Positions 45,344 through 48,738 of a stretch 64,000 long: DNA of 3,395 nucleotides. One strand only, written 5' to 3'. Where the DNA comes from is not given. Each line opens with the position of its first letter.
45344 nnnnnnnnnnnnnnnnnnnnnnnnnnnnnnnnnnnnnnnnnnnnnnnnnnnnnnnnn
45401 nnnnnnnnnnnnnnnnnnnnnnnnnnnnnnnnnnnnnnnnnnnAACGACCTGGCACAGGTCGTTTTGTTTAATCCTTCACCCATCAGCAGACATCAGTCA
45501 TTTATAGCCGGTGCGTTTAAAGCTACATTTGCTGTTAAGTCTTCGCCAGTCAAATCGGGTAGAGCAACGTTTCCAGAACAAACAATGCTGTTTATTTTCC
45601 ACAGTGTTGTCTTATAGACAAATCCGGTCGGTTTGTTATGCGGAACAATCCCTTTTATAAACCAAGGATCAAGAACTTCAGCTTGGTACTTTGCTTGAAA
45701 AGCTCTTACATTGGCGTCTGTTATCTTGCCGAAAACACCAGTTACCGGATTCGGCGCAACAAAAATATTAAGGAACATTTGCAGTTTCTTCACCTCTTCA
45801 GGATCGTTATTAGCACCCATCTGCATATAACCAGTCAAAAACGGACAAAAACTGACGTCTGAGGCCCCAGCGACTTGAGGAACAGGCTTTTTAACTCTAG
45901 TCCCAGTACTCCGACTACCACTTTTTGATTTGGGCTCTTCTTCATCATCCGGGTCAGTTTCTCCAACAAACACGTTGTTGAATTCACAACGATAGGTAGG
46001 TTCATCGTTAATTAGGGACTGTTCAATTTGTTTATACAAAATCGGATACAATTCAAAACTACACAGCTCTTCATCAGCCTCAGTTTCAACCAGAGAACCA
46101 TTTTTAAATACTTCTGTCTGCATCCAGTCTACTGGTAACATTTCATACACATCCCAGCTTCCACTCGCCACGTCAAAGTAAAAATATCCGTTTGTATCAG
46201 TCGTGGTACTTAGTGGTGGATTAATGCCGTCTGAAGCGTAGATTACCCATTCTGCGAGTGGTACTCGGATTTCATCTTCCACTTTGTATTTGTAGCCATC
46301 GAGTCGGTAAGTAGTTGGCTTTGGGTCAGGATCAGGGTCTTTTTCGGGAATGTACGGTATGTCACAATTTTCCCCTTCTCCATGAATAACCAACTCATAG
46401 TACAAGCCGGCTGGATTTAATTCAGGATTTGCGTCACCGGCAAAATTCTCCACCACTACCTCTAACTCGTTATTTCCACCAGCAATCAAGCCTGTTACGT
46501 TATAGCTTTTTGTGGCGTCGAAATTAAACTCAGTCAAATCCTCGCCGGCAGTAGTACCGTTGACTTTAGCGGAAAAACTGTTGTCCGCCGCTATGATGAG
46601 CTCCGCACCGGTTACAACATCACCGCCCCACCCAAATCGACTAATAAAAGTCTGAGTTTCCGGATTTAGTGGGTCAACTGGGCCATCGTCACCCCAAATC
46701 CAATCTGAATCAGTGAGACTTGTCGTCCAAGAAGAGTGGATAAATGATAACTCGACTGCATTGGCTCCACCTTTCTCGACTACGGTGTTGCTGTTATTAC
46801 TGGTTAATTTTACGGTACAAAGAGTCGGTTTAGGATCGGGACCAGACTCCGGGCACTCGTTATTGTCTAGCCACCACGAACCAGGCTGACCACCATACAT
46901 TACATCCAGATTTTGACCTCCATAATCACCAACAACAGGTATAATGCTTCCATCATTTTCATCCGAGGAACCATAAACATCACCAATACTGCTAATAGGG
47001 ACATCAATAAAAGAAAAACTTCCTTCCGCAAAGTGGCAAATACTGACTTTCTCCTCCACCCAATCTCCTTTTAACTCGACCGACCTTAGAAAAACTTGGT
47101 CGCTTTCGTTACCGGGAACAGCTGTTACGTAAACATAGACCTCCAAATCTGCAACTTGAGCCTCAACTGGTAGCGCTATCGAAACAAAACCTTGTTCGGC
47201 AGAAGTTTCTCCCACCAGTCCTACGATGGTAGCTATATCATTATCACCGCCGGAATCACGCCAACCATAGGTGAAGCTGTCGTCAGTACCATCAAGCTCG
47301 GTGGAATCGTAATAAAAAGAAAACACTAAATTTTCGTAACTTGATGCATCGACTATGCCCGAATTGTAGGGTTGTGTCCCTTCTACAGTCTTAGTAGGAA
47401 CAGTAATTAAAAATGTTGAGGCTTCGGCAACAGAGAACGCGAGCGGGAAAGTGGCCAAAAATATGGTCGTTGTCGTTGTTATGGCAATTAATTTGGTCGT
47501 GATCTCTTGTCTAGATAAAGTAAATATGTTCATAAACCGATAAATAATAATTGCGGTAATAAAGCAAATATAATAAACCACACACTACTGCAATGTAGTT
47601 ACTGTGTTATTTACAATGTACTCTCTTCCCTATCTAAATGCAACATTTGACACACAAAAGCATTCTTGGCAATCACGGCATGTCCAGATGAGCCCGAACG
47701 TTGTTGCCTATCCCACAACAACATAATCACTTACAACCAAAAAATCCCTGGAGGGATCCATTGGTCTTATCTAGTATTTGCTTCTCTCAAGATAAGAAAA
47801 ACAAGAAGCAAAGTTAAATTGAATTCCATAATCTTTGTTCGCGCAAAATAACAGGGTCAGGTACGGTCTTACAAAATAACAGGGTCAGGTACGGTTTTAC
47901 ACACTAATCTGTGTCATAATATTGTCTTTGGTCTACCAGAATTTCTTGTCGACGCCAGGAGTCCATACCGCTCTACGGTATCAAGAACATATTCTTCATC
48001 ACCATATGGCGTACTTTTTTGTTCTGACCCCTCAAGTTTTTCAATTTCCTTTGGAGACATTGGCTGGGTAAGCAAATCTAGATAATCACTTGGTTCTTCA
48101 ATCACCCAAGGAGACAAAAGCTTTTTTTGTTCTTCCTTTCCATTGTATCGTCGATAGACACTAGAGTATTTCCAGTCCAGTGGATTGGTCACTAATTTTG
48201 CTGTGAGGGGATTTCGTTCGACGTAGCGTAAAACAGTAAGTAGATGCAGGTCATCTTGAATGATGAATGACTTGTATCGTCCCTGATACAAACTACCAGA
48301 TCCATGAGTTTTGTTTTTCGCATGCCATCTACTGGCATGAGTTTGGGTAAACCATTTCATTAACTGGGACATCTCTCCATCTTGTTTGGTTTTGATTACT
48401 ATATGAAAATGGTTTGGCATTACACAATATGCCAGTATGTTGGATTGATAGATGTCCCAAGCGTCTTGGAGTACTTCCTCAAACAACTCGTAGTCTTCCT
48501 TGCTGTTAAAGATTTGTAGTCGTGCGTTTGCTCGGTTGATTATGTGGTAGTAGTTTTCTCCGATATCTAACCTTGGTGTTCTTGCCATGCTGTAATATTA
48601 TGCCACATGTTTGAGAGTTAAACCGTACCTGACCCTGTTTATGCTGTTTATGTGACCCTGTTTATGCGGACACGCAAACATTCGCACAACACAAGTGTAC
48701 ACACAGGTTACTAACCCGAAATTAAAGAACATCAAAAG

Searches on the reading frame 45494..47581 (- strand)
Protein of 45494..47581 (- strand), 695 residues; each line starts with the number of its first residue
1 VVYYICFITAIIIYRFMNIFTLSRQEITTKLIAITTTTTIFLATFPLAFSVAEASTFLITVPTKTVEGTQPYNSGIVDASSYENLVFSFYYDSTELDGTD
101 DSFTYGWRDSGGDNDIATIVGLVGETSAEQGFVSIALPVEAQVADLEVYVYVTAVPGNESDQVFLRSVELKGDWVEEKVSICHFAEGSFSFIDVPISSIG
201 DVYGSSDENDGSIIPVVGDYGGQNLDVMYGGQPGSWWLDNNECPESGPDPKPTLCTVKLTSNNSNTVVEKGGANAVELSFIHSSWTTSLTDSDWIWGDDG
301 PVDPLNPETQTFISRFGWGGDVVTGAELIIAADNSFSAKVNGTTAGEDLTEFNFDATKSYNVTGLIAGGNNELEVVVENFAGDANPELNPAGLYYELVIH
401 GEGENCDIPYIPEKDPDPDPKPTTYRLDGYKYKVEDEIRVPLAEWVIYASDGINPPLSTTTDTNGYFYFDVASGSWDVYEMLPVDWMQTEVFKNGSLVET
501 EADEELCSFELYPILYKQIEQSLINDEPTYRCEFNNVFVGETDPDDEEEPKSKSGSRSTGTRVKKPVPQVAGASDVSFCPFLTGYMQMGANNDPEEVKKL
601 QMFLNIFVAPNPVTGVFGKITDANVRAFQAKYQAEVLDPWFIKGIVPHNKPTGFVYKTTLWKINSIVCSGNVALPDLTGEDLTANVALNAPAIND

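Call 3: search_protein_families(library=pfam, proteins=[window:45494-47581:-], max_evalue=0.1)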
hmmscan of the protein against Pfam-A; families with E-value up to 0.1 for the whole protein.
window:45494-47581:- (695 aa): 2 families
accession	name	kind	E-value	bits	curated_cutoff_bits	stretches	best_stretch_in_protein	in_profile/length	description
PF01471.23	PG_binding_1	-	2.5e-05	24.8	23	1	595-633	3-42/57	Putative peptidoglycan binding domain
PF13620.12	CarboxypepD_reg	-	0.07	13.9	32.3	0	434-478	6-52/82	Carboxypeptidase regulatory-like domain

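Call 4: search_protein_families(library=ncbifam, proteins=[window:45494-47581:-], max_evalue=0.1)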
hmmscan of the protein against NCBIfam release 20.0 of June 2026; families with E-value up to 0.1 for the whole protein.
window:45494-47581:- (695 aa): 1 family
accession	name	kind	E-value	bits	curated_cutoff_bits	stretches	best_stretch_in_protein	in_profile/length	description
NF041573.1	rhamnosid_Stmyc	equivalog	1.2e-05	23.4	1720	1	287-400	132-242/1028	alpha-L-rhamnosidase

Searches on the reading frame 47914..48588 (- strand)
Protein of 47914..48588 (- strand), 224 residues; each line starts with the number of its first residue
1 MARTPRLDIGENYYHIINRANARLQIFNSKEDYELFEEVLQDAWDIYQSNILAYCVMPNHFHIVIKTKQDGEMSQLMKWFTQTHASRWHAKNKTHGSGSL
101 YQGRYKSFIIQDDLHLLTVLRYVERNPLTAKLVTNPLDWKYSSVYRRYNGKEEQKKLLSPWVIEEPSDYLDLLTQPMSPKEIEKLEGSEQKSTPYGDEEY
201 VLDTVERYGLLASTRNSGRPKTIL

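Call 3: search_protein_families(library=pfam, proteins=[window:47914-48588:-], max_evalue=0.1)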
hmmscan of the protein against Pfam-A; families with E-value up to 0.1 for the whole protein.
window:47914-48588:- (224 aa): 1 family
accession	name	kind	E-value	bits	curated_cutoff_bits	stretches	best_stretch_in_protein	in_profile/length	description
PF01797.21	Y1_Tnp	-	2.5e-19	70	23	1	13-126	6-121/121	Transposase IS200 like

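Call 4: search_protein_families(library=ncbifam, proteins=[window:47914-48588:-], max_evalue=0.1)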
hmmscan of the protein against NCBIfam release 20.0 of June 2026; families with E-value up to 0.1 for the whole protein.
window:47914-48588:- (224 aa): 2 families
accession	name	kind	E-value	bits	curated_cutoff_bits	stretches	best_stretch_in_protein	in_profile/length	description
NF047646.1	REP_Tyr_transpos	equivalog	2.8e-21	75.9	80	1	5-142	3-146/146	REP-associated tyrosine transposase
NF033573.1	transpos_IS200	equivalog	4.2e-06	27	55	1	12-94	11-92/126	IS200/IS605 family transposase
